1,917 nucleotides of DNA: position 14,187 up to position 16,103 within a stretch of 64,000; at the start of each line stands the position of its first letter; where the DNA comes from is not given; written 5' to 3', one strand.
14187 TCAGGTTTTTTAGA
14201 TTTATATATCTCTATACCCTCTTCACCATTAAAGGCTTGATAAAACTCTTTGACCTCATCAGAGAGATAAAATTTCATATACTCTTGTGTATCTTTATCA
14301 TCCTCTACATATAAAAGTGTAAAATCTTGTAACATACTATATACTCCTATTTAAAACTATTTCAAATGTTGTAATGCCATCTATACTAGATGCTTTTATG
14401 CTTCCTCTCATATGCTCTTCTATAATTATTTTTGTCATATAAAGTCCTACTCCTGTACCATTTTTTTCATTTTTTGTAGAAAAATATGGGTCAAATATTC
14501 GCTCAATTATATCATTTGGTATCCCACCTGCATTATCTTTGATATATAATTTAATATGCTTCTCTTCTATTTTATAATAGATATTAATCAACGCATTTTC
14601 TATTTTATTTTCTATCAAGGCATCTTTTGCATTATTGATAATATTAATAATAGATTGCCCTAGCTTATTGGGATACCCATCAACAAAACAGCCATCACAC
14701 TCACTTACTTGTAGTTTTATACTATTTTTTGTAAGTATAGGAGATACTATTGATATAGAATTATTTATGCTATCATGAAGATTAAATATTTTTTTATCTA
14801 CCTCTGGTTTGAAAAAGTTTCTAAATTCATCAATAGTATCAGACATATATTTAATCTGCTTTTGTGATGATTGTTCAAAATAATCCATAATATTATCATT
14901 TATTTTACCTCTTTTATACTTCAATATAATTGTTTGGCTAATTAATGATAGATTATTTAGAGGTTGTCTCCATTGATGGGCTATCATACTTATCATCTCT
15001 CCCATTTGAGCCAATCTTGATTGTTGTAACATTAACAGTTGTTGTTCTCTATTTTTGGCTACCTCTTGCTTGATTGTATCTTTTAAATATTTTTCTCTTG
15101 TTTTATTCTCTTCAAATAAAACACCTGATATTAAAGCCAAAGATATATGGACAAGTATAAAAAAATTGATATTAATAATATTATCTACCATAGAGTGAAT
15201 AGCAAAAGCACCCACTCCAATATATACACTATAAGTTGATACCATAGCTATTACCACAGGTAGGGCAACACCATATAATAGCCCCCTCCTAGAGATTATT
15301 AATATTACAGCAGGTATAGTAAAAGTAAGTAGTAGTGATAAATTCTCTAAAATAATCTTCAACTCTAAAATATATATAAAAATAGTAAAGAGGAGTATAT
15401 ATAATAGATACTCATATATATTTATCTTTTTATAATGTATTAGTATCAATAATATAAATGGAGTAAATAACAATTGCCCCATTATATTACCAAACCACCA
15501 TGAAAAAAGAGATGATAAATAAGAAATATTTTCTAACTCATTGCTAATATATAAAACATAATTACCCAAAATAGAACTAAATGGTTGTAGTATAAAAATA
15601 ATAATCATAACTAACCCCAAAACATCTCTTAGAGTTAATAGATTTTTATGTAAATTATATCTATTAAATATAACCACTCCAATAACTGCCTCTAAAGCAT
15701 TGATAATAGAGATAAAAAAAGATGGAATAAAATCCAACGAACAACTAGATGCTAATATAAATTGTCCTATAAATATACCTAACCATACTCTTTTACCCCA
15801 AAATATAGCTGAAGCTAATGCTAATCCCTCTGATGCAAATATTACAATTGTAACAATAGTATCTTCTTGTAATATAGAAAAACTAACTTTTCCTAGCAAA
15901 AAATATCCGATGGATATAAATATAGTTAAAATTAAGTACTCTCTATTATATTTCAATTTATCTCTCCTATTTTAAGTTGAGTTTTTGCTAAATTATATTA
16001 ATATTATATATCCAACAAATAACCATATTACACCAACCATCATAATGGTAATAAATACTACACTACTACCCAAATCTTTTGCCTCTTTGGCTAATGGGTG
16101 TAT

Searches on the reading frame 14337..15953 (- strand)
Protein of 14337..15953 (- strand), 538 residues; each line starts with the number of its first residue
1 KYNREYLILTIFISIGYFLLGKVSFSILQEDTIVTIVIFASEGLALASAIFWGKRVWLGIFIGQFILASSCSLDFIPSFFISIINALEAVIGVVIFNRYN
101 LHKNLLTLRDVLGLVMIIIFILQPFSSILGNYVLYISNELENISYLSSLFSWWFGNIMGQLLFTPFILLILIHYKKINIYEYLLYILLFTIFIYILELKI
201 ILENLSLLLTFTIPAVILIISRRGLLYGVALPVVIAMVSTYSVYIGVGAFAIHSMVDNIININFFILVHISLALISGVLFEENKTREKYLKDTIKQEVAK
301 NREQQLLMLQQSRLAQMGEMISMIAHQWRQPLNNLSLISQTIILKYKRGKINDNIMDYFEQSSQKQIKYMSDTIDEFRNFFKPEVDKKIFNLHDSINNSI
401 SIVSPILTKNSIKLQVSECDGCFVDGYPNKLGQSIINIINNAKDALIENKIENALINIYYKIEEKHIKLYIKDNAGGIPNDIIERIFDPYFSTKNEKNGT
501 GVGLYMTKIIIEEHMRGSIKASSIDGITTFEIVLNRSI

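Call 44: search_protein_families(library=pfam, proteins=[window:14337-15953:-], max_evalue=0.00001)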
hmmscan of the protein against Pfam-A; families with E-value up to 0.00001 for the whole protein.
window:14337-15953:- (538 aa): 2 families
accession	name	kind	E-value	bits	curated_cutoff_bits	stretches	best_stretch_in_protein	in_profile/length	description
PF02518.31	HATPase_c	-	7.1e-15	55.9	26.4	1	428-535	3-108/111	Histidine kinase-, DNA gyrase B-, and HSP90-like ATPase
PF05231.19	MASE1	-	2.3e-13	50.4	29.8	1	10-283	2-298/299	MASE1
